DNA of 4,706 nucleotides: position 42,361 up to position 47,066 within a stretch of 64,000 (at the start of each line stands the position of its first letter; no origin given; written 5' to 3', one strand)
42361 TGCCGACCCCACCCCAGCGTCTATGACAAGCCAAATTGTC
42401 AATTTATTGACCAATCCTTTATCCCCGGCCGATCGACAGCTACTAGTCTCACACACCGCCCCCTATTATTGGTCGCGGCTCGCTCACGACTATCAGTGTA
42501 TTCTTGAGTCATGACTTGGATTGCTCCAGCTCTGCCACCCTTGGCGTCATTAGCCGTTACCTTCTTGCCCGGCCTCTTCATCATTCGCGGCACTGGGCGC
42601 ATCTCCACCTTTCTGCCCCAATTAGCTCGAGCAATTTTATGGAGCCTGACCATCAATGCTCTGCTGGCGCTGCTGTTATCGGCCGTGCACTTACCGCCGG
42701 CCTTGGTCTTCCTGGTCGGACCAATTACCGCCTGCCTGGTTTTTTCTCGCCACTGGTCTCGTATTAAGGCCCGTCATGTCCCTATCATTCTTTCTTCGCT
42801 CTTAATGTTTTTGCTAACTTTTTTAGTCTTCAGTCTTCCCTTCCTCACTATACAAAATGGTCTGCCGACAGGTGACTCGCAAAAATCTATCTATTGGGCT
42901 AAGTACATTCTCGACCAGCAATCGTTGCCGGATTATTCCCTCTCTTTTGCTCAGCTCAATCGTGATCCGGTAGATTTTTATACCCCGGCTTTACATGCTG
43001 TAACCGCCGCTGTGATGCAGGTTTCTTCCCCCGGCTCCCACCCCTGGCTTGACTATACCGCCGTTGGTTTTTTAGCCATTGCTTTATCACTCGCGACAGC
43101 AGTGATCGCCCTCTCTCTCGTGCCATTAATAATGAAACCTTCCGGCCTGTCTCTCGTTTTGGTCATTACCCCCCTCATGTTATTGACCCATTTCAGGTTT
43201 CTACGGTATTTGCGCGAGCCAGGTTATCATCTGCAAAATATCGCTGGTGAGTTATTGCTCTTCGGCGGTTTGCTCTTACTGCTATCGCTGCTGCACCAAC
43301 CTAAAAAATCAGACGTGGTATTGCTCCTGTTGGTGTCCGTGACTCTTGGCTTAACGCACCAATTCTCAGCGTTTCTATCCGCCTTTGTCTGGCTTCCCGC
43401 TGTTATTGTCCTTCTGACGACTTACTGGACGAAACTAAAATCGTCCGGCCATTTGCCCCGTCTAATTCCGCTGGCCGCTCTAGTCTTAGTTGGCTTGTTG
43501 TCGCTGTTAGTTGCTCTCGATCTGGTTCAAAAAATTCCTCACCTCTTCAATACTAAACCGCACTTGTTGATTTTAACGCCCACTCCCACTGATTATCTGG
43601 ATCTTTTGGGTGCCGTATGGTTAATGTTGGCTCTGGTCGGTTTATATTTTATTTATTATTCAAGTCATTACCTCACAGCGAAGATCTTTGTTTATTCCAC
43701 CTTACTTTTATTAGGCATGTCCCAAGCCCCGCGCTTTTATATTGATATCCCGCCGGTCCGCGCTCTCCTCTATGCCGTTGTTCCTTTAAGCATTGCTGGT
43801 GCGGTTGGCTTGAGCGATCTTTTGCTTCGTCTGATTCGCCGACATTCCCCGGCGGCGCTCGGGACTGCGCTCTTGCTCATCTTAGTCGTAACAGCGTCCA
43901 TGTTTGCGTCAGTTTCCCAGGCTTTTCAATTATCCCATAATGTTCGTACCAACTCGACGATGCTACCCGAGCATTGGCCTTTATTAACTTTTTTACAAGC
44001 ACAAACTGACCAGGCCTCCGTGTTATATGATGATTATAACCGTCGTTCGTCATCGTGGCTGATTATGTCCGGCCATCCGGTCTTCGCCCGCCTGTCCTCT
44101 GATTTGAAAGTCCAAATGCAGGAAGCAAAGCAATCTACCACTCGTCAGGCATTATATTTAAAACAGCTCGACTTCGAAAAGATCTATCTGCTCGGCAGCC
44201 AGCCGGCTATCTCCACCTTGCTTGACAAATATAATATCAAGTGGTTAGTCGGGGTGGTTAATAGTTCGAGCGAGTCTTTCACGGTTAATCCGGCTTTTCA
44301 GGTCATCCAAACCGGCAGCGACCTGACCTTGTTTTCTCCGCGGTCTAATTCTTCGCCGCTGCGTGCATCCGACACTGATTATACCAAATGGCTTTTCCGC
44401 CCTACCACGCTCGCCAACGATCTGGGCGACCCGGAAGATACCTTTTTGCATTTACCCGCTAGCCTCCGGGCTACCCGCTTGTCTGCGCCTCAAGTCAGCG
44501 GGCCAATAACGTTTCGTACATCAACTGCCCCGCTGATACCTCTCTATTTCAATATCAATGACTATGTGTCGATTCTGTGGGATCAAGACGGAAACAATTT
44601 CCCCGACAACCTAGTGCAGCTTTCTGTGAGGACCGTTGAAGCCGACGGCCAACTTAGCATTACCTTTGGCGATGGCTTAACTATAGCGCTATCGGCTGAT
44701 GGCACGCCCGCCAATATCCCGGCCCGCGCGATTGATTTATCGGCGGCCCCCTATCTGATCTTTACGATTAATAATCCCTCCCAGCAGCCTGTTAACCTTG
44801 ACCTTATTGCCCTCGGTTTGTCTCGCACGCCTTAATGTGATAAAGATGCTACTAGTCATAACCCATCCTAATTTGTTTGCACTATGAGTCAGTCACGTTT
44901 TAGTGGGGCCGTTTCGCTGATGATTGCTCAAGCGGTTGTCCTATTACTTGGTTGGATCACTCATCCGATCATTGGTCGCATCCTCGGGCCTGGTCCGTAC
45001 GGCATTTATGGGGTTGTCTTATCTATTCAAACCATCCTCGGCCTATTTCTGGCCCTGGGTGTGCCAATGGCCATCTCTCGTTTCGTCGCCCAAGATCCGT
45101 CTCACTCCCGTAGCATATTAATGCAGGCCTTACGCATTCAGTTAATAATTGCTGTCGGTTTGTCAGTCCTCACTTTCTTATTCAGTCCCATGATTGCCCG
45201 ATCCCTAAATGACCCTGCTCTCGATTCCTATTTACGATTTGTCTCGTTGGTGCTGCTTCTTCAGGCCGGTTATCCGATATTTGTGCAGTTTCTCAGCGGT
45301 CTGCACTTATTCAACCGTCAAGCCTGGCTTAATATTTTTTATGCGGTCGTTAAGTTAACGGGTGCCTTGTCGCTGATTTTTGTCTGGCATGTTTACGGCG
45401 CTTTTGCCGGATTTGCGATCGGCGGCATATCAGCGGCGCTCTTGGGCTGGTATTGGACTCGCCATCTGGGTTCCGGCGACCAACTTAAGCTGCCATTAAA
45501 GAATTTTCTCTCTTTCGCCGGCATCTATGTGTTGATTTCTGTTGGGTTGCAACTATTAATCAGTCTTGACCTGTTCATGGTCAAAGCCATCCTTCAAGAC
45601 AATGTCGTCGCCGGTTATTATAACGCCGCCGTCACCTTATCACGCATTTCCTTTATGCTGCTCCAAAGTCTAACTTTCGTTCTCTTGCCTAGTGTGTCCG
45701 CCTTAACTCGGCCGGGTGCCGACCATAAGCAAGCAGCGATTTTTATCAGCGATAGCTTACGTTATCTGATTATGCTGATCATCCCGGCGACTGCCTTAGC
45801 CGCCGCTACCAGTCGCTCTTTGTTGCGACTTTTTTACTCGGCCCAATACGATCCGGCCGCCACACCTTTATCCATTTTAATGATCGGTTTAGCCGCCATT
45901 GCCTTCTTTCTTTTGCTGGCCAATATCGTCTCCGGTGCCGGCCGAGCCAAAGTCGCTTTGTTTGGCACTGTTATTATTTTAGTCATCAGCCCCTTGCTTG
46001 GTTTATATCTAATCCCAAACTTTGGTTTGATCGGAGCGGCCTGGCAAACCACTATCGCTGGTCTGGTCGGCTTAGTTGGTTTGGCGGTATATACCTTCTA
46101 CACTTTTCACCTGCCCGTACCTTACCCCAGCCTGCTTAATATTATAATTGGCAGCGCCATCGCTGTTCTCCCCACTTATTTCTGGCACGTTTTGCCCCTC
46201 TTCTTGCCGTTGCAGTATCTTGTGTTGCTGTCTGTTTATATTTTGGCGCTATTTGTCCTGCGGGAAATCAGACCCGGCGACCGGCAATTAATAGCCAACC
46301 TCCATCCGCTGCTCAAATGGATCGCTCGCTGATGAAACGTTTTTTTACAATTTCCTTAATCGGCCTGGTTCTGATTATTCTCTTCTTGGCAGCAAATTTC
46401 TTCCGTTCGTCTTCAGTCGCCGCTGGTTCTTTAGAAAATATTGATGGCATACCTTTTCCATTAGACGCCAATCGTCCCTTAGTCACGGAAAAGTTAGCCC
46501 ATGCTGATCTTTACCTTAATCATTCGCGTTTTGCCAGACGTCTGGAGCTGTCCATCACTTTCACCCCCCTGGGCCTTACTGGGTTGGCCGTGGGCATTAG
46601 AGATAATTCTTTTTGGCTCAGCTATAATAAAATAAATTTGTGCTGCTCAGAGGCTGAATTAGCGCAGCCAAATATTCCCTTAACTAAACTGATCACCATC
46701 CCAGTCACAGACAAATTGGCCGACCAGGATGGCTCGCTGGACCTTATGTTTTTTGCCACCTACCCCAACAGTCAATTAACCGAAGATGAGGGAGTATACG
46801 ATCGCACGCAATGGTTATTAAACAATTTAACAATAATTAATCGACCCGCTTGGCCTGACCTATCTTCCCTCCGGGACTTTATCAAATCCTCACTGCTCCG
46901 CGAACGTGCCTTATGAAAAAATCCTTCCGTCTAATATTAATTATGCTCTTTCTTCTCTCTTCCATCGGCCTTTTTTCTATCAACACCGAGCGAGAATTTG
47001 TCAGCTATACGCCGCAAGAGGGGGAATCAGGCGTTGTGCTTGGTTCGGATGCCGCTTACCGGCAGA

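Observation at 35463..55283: Three paralogous pairs of a Dpm1-like GT2 synthase and a GT-C-like polytopic membrane protein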

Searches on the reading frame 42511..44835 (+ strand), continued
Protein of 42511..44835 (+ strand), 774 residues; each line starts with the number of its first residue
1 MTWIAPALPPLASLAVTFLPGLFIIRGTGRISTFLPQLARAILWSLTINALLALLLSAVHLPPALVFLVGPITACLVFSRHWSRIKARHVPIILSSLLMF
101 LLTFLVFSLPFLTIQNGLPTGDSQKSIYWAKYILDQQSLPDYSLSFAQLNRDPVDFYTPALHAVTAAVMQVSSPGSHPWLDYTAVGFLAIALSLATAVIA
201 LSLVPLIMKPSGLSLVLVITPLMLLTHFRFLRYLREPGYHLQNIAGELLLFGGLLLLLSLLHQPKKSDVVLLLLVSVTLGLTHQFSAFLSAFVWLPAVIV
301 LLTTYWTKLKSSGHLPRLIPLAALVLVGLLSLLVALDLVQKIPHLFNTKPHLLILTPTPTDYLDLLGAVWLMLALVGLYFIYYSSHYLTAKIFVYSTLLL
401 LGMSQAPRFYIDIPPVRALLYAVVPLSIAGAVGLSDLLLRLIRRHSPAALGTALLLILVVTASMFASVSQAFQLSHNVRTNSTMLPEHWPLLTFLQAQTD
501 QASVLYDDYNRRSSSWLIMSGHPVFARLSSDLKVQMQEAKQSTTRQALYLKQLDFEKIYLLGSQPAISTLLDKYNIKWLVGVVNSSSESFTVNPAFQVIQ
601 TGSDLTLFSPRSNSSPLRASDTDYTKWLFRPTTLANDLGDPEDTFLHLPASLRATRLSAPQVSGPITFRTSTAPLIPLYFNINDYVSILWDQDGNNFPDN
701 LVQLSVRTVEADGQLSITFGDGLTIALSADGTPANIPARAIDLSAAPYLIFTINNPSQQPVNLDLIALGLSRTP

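Call 75: search_protein_families(library=pfam, proteins=[L033:3939-5408:+, L033:5439-6722:+, L033:6739-7692:+, L033:7689-8750:+, L033:8690-9949:+, L033:9956-11497:+, L033:11786-12961:+, L033:12963-14195:-, L033:14195-15229:-, L033:15239-16738:-], max_evalue=0.001)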
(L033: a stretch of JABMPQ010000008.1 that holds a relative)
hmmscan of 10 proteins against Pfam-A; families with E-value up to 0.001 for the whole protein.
L033:3939-5408:+ (489 aa): 2 families
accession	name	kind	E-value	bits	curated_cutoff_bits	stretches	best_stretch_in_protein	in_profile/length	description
PF01943.22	Polysacc_synt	-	3.8e-24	86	28.2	1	10-276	3-266/274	Polysaccharide biosynthesis protein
PF13440.11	Polysacc_synt_3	-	6.5e-16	58.9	23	1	34-329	3-290/293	Polysaccharide biosynthesis protein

L033:5439-6722:+ (427 aa): 8 families
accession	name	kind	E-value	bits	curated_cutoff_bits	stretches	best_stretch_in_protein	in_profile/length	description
PF03721.20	UDPG_MGDP_dh_N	-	6e-43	147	27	1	6-181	2-181/187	UDP-glucose/GDP-mannose dehydrogenase family, NAD binding domain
PF00984.24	UDPG_MGDP_dh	-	6.3e-29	100.4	25.4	1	202-293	1-93/94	UDP-glucose/GDP-mannose dehydrogenase family, central domain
PF03720.21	UDPG_MGDP_dh_C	-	1.7e-26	93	30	1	320-412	1-103/103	UDP-glucose/GDP-mannose dehydrogenase family, UDP binding domain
PF03446.21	NAD_binding_2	-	1.5e-07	32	21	1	6-134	1-106/161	NAD binding domain of 6-phosphogluconate dehydrogenase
PF02826.25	2-Hacid_dh_C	-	2.2e-06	27.6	25.1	0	338-383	48-100/178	D-isomer specific 2-hydroxyacid dehydrogenase, NAD binding domain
PF01210.29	NAD_Gly3P_dh_N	-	3.6e-06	27.5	23.1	1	7-110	2-102/158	NAD-dependent glycerol-3-phosphate dehydrogenase N-terminus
PF02737.24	3HCDH_N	-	3.8e-05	24.1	22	1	6-85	1-86/180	3-hydroxyacyl-CoA dehydrogenase, NAD binding domain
PF02558.23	ApbA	-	0.00012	22.2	22.2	1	7-100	1-89/150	Ketopantoate reductase PanE/ApbA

L033:6739-7692:+ (317 aa): 2 families
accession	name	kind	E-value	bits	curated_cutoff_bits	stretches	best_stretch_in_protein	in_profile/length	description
PF00535.33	Glycos_transf_2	-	2.6e-28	99.5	23.3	1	5-166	2-164/168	Glycosyl transferase family 2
PF13641.12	Glyco_tranf_2_3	-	8.7e-07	29.6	27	1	4-119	4-124/230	Glycosyltransferase like family 2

L033:7689-8750:+ (353 aa): 6 families
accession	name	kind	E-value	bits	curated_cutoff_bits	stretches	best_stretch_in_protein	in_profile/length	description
PF00534.26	Glycos_transf_1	-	4.7e-37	127.6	26.4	1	167-327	13-171/172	Glycosyl transferases group 1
PF13692.12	Glyco_trans_1_4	-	7.7e-33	114.2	27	1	170-314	2-142/142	Glycosyl transferases group 1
PF13439.12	Glyco_transf_4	-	1.7e-12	48.2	28.5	1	44-147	53-168/170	Glycosyltransferase Family 4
PF20706.3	GT4-conflict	-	7.2e-08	32.3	26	1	236-339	274-382/385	Family 4 Glycosyltransferase in conflict systems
PF13524.12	Glyco_trans_1_2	-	1.2e-06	28.9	25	1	201-342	17-142/144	Glycosyl transferase-like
PF13579.12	Glyco_trans_4_4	-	1.3e-06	29.3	29.7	1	58-143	66-155/158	Glycosyl transferase 4-like domain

L033:8690-9949:+ (419 aa): 4 families
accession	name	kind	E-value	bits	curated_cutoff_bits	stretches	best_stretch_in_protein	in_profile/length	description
PF00534.26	Glycos_transf_1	-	3.2e-20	72.8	26.4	1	231-394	7-166/172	Glycosyl transferases group 1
PF13692.12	Glyco_trans_1_4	-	1.8e-16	61.1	27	1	240-386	2-142/142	Glycosyl transferases group 1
PF13439.12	Glyco_transf_4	-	1.5e-06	28.8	28.5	1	115-214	66-166/170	Glycosyltransferase Family 4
PF13579.12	Glyco_trans_4_4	-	2.6e-06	28.3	29.7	1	101-213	73-158/158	Glycosyl transferase 4-like domain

L033:9956-11497:+ (513 aa): 0 families

L033:11786-12961:+ (391 aa): 7 families
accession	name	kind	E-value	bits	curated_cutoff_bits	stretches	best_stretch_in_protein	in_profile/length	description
PF00534.26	Glycos_transf_1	-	5.2e-44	150.2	26.4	1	213-367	17-171/172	Glycosyl transferases group 1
PF13692.12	Glyco_trans_1_4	-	3.1e-35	122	27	1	213-354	3-142/142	Glycosyl transferases group 1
PF13439.12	Glyco_transf_4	-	6.4e-17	62.5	28.5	1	15-196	2-164/170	Glycosyltransferase Family 4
PF13579.12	Glyco_trans_4_4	-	1e-09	39.4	29.7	1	15-124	1-103/158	Glycosyl transferase 4-like domain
PF20706.3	GT4-conflict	-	6.4e-08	32.4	26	1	191-333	175-326/385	Family 4 Glycosyltransferase in conflict systems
PF13477.12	Glyco_trans_4_2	-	3e-07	31.1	23.4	1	17-111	9-115/139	Glycosyl transferase 4-like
PF13524.12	Glyco_trans_1_2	-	7e-07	29.7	25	1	237-370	9-130/144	Glycosyl transferase-like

L033:12963-14195:- (410 aa): 1 family
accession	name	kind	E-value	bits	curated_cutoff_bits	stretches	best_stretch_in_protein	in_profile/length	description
PF04464.20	Glyphos_transf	-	1.1e-73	248.8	22.1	1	25-409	2-367/367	CDP-Glycerol:Poly(glycerophosphate) glycerophosphotransferase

L033:14195-15229:- (344 aa): 7 families
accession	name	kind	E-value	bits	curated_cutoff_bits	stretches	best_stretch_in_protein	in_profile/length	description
PF07479.19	NAD_Gly3P_dh_C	-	1.3e-31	110.1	25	1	191-334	1-140/142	NAD-dependent glycerol-3-phosphate dehydrogenase C-terminus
PF01210.29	NAD_Gly3P_dh_N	-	1.7e-24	87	23.1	1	8-170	1-156/158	NAD-dependent glycerol-3-phosphate dehydrogenase N-terminus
PF20618.3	GPD_NAD_C_bact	-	5e-09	37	27.6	1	257-318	5-63/66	Bacterial GPD, NAD-dependent C-terminal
PF03807.23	F420_oxidored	-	5.9e-07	30.4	21.6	1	8-110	1-89/94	NADP oxidoreductase coenzyme F420-dependent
PF03446.21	NAD_binding_2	-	3.2e-05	24.4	21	1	8-132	1-111/161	NAD binding domain of 6-phosphogluconate dehydrogenase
PF02558.23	ApbA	-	0.00042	20.4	22.2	1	10-116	2-105/150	Ketopantoate reductase PanE/ApbA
PF02254.24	TrkA_N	-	0.00098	19.9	23.8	0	10-59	2-47/116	TrkA-N domain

L033:15239-16738:- (499 aa): 6 families
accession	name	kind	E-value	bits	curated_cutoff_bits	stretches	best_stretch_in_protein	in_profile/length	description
PF13344.12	Hydrolase_6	-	7.7e-21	74.5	27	1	250-349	1-101/101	Haloacid dehalogenase-like hydrolase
PF00483.29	NTP_transferase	-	3.8e-16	59.9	21.2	1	2-113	1-116/245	Nucleotidyl transferase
PF13242.12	Hydrolase_like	-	3.4e-14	53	22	1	422-495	2-75/75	HAD-hyrolase-like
PF12804.13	NTP_transf_3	-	7.7e-12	46.1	27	1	3-121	1-110/160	MobA-like NTP transferase domain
PF00702.32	Hydrolase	-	1.2e-09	39.2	26.4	1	248-460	2-189/191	haloacid dehalogenase-like hydrolase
PF13419.12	HAD_2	-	2.9e-06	28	23.8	0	421-465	132-175/178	Haloacid dehalogenase-like hydrolase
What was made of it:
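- Closest known: Haloferax volcanii Agl N-glycosylation pathway: AglJ, AglG/I/E, AglB, plus AglD/AglR/AglS. Same: The gene order in L033 resembles the agl cluster (call 75).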

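Call 80: search_solved_structures(query=A2, max_evalue=10)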
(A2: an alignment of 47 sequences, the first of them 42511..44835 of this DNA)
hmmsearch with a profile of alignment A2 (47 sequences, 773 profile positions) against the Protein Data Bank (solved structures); distinct sequences matched with E-value up to 10: 1.
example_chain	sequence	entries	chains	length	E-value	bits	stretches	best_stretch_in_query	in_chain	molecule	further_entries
7jv7_C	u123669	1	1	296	0.17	13.2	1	564-641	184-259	CTD kinase subunit gamma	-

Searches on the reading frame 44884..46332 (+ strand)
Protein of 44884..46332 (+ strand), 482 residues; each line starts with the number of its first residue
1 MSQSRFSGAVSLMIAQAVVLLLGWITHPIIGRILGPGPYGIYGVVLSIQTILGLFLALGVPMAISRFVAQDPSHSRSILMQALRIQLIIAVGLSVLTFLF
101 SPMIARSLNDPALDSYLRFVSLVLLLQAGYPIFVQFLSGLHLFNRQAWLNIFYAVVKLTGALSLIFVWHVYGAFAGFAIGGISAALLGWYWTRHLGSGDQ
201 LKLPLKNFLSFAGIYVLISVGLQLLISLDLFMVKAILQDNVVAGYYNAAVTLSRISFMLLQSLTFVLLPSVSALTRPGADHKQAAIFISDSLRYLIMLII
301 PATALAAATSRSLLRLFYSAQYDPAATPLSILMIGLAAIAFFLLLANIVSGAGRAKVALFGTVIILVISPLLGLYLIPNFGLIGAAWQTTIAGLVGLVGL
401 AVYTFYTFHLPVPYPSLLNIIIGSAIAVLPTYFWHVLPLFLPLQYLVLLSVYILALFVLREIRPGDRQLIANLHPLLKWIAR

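Call 3: search_protein_families(library=pfam, proteins=[window:44884-46332:+], max_evalue=0.01)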
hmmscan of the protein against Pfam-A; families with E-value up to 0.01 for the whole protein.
window:44884-46332:+ (482 aa): 4 families
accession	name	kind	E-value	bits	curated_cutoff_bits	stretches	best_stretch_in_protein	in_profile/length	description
PF01943.22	Polysacc_synt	-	2.2e-25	90.1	28.2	1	8-273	4-272/274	Polysaccharide biosynthesis protein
PF13440.11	Polysacc_synt_3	-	5.4e-19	69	23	1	29-326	1-292/293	Polysaccharide biosynthesis protein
PF01554.23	MatE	-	6.1e-07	29.7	24.9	1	13-157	3-155/161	MatE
PF03023.19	MurJ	-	7.6e-07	28.5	27.4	1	70-405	47-400/451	Lipid II flippase MurJ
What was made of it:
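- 44884..46332 (+): Wzx-type MOP flippase, always directly after M2. PF01943/PF13440 (call 3).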

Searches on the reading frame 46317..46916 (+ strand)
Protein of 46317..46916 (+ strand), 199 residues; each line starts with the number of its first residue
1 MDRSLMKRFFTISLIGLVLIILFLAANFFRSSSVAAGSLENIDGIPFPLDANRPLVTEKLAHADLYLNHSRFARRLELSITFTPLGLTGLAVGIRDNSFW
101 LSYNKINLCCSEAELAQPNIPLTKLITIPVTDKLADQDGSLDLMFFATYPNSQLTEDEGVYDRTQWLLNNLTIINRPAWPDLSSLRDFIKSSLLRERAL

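Call 3: search_protein_families(library=pfam, proteins=[window:46317-46916:+], max_evalue=0.01)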
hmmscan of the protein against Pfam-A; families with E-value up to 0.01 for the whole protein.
window:46317-46916:+ (199 aa): 0 families

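Call 5: search_protein_families(library=ncbifam, proteins=[window:46317-46916:+], max_evalue=0.01)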
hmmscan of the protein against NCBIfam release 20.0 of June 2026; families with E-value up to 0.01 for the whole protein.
window:46317-46916:+ (199 aa): 0 families
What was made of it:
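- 46317..46916 (+): h199: bitopic protein (one N-terminal TM helix) of unknown function, conserved after Wzx. No Pfam or NCBIfam hit (calls 3, 5).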
